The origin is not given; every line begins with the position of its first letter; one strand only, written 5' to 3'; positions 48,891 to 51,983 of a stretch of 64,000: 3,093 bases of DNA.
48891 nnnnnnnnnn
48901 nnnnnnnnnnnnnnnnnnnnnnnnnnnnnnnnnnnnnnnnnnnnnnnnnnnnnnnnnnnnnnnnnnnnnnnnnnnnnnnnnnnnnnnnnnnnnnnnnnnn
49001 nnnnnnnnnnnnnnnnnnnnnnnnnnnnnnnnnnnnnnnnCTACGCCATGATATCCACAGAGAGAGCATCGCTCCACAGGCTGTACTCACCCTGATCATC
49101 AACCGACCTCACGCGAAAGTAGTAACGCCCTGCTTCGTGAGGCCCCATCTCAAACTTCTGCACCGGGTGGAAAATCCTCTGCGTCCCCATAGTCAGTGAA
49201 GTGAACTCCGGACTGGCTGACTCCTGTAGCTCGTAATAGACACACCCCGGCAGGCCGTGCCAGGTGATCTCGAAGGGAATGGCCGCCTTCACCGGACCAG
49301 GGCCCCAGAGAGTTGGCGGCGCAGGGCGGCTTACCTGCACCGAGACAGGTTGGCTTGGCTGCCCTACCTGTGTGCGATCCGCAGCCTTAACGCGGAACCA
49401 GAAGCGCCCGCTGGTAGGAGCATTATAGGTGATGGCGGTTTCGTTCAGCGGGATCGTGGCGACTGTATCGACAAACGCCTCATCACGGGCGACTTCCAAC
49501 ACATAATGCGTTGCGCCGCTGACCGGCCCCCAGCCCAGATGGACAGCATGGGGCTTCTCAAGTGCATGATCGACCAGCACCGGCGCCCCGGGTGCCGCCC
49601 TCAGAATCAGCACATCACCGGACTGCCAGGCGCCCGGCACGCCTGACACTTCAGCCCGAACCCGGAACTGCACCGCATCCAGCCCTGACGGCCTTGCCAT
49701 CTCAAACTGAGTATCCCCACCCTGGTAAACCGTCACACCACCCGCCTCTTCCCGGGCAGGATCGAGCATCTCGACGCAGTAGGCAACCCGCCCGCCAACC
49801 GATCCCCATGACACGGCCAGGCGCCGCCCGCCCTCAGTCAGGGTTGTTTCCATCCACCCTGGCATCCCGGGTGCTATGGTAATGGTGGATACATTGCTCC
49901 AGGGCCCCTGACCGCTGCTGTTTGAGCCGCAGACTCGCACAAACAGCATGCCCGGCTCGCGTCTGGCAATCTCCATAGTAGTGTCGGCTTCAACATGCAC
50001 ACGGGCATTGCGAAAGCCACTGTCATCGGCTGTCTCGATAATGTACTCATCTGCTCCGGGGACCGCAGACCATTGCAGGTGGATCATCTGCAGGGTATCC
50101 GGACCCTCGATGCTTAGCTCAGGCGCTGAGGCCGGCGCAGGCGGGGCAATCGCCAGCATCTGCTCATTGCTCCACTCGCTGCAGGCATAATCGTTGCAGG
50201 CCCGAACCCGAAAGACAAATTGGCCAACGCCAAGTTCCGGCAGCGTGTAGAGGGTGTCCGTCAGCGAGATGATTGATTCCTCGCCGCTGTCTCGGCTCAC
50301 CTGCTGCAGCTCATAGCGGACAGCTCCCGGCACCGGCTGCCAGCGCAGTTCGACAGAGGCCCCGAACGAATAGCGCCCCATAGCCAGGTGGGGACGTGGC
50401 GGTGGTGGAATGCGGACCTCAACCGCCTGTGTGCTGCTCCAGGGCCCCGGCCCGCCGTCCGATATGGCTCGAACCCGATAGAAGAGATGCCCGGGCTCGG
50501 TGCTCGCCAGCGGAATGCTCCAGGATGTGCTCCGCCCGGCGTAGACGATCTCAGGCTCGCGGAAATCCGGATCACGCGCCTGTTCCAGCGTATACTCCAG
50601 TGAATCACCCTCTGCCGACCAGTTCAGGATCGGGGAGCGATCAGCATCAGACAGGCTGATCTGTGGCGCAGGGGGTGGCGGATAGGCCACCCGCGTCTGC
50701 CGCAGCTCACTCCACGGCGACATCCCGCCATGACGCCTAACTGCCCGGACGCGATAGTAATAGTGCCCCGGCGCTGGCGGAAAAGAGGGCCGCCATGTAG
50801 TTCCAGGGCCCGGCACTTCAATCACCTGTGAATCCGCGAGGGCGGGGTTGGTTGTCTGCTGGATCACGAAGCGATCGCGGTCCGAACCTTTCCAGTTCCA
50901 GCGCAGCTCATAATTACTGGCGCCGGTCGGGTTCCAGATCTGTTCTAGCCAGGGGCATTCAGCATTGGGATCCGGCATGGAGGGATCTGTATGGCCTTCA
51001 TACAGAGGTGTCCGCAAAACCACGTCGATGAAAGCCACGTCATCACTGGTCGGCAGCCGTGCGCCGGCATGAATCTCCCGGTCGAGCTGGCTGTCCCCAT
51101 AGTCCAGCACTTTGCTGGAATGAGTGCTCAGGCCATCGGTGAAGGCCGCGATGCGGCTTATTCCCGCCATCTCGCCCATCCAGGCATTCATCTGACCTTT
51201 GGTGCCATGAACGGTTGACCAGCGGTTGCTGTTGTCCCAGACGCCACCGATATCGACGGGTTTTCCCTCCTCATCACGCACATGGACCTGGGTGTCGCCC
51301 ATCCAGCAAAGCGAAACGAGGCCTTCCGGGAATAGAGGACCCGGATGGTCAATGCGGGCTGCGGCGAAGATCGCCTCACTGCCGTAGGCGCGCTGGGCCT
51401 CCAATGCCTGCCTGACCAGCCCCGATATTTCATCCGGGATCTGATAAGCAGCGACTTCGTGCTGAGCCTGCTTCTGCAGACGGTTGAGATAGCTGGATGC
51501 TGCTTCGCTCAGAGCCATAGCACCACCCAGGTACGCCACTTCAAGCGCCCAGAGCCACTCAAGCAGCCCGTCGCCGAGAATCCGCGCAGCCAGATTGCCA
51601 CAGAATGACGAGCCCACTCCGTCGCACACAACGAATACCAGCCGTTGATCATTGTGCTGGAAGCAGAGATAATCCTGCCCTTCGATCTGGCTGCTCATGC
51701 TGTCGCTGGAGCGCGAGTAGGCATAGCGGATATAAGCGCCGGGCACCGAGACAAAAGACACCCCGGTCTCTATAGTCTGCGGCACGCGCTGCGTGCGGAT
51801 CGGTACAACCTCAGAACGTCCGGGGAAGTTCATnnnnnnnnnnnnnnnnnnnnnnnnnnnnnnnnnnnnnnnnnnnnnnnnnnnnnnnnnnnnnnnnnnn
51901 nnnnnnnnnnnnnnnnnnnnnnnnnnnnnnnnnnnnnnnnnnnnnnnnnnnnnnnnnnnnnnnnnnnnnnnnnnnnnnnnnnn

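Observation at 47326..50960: FN3-like module family shared by a phosphatase (x7) and its neighbouring kinase (x1), with no export signal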

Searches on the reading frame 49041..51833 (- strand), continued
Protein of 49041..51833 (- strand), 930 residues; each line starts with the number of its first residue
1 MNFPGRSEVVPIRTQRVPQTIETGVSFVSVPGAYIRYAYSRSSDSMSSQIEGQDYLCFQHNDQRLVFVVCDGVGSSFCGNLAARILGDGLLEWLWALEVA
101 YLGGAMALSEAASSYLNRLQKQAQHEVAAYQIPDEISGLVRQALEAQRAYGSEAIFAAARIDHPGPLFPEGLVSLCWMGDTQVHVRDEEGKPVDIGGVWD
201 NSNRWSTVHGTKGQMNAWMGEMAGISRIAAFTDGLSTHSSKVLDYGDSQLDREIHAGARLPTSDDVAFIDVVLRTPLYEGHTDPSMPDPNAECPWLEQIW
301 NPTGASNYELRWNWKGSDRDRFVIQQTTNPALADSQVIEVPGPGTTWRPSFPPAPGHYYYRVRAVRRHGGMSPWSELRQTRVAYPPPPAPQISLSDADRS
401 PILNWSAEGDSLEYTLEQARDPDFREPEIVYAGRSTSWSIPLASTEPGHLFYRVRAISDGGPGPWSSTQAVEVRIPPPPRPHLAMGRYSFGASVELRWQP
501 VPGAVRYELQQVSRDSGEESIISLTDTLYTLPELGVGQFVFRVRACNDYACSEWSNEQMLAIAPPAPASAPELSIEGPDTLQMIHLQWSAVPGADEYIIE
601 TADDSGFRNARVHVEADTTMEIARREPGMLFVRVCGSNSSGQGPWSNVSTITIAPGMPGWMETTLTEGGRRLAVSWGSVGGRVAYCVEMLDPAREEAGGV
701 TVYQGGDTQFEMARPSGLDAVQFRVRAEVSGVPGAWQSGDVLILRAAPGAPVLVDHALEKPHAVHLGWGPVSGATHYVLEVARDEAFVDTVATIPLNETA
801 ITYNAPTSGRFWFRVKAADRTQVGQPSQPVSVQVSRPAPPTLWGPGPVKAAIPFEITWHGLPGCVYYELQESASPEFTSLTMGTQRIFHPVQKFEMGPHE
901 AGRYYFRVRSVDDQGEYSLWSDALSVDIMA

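Call 47: fold_search(model_id=the predicted structure, library=pdb)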
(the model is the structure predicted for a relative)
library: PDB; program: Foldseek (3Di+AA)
matches with E <= 10: 1931; with E <= 0.001: 633
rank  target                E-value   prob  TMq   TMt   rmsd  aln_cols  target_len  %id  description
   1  8q6t_I                6.8e-27  1.00  0.13  0.12  64.4      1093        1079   13  Helical reconstruction of the relaxed thick filament from FIB milled left ventricular mouse myofibrils (released 2023-11-01)
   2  8v29_C                7.8e-22  1.00  0.16  0.18  21.8       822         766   12  Cryo-EM structure of human type I OSM receptor complex: model for full extracellular assembly (released 2024-11-20)
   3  8v2b_B                1.1e-21  1.00  0.16  0.23  30.2       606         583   15  Cryo-EM structure of mouse type II OSM receptor complex: model for full extracellular assembly (released 2024-11-20)
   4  8g4l_am               3.8e-21  1.00  0.16  0.14  55.2      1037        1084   14  Cryo-EM structure of the human cardiac myosin filament (released 2023-11-01)
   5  8qy5_A                5.9e-20  1.00  0.16  0.23  30.6       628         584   14  Structure of interleukin 6. (released 2024-02-21)
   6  8qy6_A                6.8e-20  1.00  0.16  0.23  30.7       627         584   15  Structure of interleukin 6 (gp130 P496L mutant). (released 2024-02-21)
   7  8oe0_D                8.7e-20  1.00  0.16  0.24  28.1       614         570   12  Cryo-EM structure of a pre-dimerized murine IL-12 complete extracellular signaling complex (Class 2). (released 2024-02-07)
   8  9ba4_A                9.5e-20  1.00  0.17  0.17  37.9      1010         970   12  Full-length cross-linked Contactin 2 (CNTN2) (released 2024-07-17)
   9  8odz_D                1.1e-19  1.00  0.17  0.23  28.4       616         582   14  Cryo-EM structure of a pre-dimerized murine IL-12 complete extracellular signaling complex (Class 1). (released 2024-02-07)
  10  8x80_A                1.5e-19  1.00  0.16  0.18  30.9       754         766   13  Structure of leptin-LepR trimer with a small gap (released 2024-08-07)
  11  8d82_A                2.0e-19  1.00  0.16  0.23  29.2       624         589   15  Cryo-EM structure of human IL-6 signaling complex in detergent: model containing full extracellular domains (released 2023-03-29)
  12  9fly_A                2.0e-19  1.00  0.19  0.20  29.6       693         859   15  CryoEM structure of the base (4151-5009) in the grappling hook protein A (GhpA) in the bacterium Aureispira sp. CCB-QB (released 2024-10-16)
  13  8v29_B                2.6e-19  1.00  0.16  0.22  31.2       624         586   14  Cryo-EM structure of human type I OSM receptor complex: model for full extracellular assembly (released 2024-11-20)
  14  8v2b_C                4.9e-19  1.00  0.17  0.21  27.2       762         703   12  Cryo-EM structure of mouse type II OSM receptor complex: model for full extracellular assembly (released 2024-11-20)
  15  9ozi_A                6.9e-19  1.00  0.16  0.09  29.8      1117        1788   10  Cryo-EM structure of chicken ROS1 in apo-state. This is the complete map and model. (released 2026-02-25)
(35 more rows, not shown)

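Call 52: search_protein_families(library=pfam, proteins=[L027:1414-3291:+, L027:4314-5294:+, L027:5310-6587:+, L027:8883-12032:+, L027:12274-14070:+, L027:13913-15517:+, L018:4374-5546:+, L018:5635-6642:+, L018:6639-7490:+, L004:1965-3179:+], max_evalue=0.001)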
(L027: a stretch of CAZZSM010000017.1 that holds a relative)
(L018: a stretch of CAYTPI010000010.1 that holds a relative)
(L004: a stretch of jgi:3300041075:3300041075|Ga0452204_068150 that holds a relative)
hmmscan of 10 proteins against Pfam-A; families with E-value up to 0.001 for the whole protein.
L027:1414-3291:+ (625 aa): 1 family
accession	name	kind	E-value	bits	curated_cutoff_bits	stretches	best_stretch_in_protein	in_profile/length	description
PF12770.12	CHAT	-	1.1e-20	74.7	24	1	320-593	6-272/289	CHAT domain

L027:4314-5294:+ (326 aa): 2 families
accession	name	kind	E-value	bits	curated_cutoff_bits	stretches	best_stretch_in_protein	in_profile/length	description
PF14446.12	Prok-RING_1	-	7.7e-11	42.2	29.1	1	99-142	4-47/54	Prokaryotic RING finger family 1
PF13428.12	TPR_14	-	2.7e-06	27.9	23.5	1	6-43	4-41/44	Tetratricopeptide repeat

L027:5310-6587:+ (425 aa): 2 families
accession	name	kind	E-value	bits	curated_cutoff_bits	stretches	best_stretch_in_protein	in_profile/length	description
PF01398.27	JAB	-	3.5e-14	53.1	22.5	1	50-155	6-111/117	JAB1/Mov34/MPN/PAD-1 ubiquitin protease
PF14464.11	Prok-JAB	-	7.3e-07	29.5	25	1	56-158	4-95/114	Prokaryotic homologs of the JAB domain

L027:8883-12032:+ (1049 aa): 4 families
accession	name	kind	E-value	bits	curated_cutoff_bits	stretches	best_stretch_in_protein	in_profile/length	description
PF00041.27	fn3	-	8.6e-08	32.7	25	0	845-921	12-81/84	Fibronectin type III domain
PF13672.11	PP2C_2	-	4.4e-06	26.8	24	1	40-237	11-176/209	Protein phosphatase 2C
PF25788.1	Ig_Rha78A_N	-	3.2e-05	24.6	27.4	0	861-921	36-97/105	Rha78A-like, N-terminal immunoglobulin domain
PF07495.19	Y_Y_Y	-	7.4e-05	23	26.6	0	886-925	27-64/65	Y_Y_Y domain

L027:12274-14070:+ (598 aa): 0 families

L027:13913-15517:+ (534 aa): 1 family
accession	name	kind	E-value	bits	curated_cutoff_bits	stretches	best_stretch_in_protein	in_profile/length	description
PF00069.31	Pkinase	-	1e-08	35.3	31.7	1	90-335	9-245/263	Protein kinase domain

L018:4374-5546:+ (390 aa): 0 families

L018:5635-6642:+ (335 aa): 2 families
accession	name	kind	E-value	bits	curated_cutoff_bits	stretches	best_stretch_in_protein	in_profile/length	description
PF00005.33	ABC_tran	-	1.6e-25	90.7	25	1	23-164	2-137/137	ABC transporter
PF13304.12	AAA_21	-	5.6e-09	36.9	27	1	119-195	221-300/304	AAA domain, putative AbiEii toxin, Type IV TA system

L018:6639-7490:+ (283 aa): 4 families
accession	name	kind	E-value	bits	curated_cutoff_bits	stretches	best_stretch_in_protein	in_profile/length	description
PF12679.13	ABC2_membrane_2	-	3.2e-14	53.3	27.2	1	17-282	7-282/283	ABC-2 family transporter protein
PF12730.13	ABC2_membrane_4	-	1.6e-07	31.9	27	1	19-186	10-171/179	ABC-2 family transporter protein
PF12698.13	ABC2_membrane_3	-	8.6e-06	25.5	31.6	1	59-196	150-284/347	ABC-2 family transporter protein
PF01061.29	ABC2_membrane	-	0.00068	19.7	26.9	1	57-191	51-171/211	ABC-2 type transporter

L004:1965-3179:+ (404 aa): 1 family
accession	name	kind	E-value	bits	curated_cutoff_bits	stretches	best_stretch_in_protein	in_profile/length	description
PF13672.11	PP2C_2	-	3.1e-05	24.1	24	1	48-250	5-180/209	Protein phosphatase 2C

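Call 79: search_protein_representatives(alignment_id=A1)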
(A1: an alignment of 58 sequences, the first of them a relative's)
Query: 58 sequences, 929 profile positions. Proteins with E-value up to 0.001 (for the whole library): 109971; up to 1e-10: 45636; up to 1e-30: 9746. The best 150 are listed.
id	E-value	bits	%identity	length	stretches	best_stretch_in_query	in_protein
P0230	0.0e+00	1447.1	-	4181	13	343-917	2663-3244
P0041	0.0e+00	1391.4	-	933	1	3-928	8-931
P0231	0.0e+00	1357.8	-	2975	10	357-880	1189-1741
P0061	0.0e+00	1207.0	-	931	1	11-928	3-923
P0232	0.0e+00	1139.8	-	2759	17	427-696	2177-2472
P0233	0.0e+00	1122.2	-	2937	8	357-922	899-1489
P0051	0.0e+00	1115.3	-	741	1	5-745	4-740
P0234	0.0e+00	1090.3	-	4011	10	356-914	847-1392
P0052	0.0e+00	1060.8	-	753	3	4-568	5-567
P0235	0.0e+00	1046.8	-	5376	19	319-742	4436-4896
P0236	8.5e-292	986.8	-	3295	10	357-878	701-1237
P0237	5.3e-286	967.7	-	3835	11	386-908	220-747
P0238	1.2e-280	949.9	-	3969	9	339-604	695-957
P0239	1.1e-278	943.5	-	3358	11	441-876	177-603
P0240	2.2e-272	922.6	-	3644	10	354-874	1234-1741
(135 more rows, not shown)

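Call 98: find_encoding_contigs(protein=P0049, flank=6000, max_places=1)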
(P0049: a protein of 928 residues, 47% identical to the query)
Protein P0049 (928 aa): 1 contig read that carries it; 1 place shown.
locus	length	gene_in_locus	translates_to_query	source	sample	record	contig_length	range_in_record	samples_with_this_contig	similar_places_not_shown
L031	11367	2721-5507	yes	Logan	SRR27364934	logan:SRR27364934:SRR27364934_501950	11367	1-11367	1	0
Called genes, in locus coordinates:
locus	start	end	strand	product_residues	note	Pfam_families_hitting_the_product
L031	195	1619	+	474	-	PF01551:Peptidase_M23, PF08239:SH3_3 (faint)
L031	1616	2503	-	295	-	PF03747:ADP_ribosyl_GH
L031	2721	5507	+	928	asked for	PF00041:fn3 (faint), PF28308:LBF_2017-like_N (faint)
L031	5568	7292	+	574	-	-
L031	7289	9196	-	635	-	PF00664:ABC_membrane, PF00005:ABC_tran, PF02463:SMC_N (faint)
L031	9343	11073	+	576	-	PF14716:HHH_8, PF14520:HHH_5, PF14791:DNA_pol_B_thumb, PF02811:PHP (weak)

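Call 99: find_encoding_contigs(protein=P0016, flank=3000, max_places=1)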
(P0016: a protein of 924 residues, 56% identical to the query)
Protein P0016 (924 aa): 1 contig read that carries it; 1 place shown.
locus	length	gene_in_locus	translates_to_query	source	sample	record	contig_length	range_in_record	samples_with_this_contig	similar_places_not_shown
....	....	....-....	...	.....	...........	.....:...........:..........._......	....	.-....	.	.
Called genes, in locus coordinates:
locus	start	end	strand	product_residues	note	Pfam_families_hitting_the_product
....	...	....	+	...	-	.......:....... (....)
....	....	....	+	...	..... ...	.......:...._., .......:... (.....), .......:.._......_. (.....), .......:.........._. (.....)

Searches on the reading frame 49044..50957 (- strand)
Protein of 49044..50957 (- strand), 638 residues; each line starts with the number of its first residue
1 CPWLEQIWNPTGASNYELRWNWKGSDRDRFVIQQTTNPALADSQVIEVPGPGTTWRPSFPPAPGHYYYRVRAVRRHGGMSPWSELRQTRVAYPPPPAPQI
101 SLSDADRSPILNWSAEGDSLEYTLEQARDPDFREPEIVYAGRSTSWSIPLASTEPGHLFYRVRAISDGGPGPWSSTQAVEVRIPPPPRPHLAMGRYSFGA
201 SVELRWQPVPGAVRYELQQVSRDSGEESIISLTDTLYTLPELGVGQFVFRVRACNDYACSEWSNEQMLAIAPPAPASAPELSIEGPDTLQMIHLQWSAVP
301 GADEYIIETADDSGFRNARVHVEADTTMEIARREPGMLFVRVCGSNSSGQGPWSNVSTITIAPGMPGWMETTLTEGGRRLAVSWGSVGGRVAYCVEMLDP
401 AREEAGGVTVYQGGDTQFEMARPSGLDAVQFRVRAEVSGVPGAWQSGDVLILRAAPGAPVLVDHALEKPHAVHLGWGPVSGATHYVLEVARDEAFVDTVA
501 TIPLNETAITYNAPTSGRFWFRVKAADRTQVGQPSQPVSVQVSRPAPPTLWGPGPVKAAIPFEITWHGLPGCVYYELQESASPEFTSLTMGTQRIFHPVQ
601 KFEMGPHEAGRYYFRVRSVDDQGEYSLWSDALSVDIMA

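Call 38: search_solved_structures(query=window:49044-50957:-, max_evalue=0.01)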
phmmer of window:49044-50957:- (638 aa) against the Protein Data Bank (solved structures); distinct sequences matched with E-value up to 0.01: 0.

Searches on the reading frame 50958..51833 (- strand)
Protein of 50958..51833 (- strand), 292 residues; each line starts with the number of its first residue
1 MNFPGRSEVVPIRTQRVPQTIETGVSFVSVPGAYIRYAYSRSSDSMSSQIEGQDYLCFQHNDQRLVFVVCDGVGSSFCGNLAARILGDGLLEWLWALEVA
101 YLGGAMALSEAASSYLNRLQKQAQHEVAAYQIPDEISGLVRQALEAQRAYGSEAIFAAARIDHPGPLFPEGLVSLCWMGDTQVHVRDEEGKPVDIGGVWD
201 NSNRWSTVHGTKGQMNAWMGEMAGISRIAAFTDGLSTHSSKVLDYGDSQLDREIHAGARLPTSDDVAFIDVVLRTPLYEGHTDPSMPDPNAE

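Call 65: find_homologous_proteins(query=window:50958-51833:-, max_evalue=1e-8)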
Query window:50958-51833:- (292 aa): 29 proteins with E <= 1e-8 among 2873 candidates.
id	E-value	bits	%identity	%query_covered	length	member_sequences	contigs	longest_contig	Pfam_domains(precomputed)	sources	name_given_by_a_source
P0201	2.0e-152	524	76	100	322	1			PF13672.12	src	-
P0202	6.2e-147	506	75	96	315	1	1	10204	PF13672.12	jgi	jgi:hypothetical protein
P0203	2.1e-139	482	69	99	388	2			PF13672.12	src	-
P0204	3.3e-132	458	76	87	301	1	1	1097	PF13672.12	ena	-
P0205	7.6e-118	411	61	99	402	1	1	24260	PF13672.12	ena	-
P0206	2.0e-107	377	69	78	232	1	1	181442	PF13672.12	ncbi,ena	-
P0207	2.2e-102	360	74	73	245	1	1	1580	PF13672.12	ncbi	-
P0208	2.7e-102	360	70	75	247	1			PF13672.12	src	-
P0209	6.4e-101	355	80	67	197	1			PF13672.12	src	-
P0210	1.5e-88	315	74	63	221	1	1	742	-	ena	-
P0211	2.2e-79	285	80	54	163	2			-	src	-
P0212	4.3e-71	257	68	59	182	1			-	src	-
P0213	8.0e-55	204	74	41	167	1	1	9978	-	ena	-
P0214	1.8e-53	200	42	88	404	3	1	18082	PF13672.12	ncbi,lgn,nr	ncbi:MAG TPA: hypothetical protein ENI95_13060 [Chloroflexi bacterium]|nr:hypothetical protein [Chlo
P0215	1.1e-50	190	38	90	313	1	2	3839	PF13672.12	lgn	-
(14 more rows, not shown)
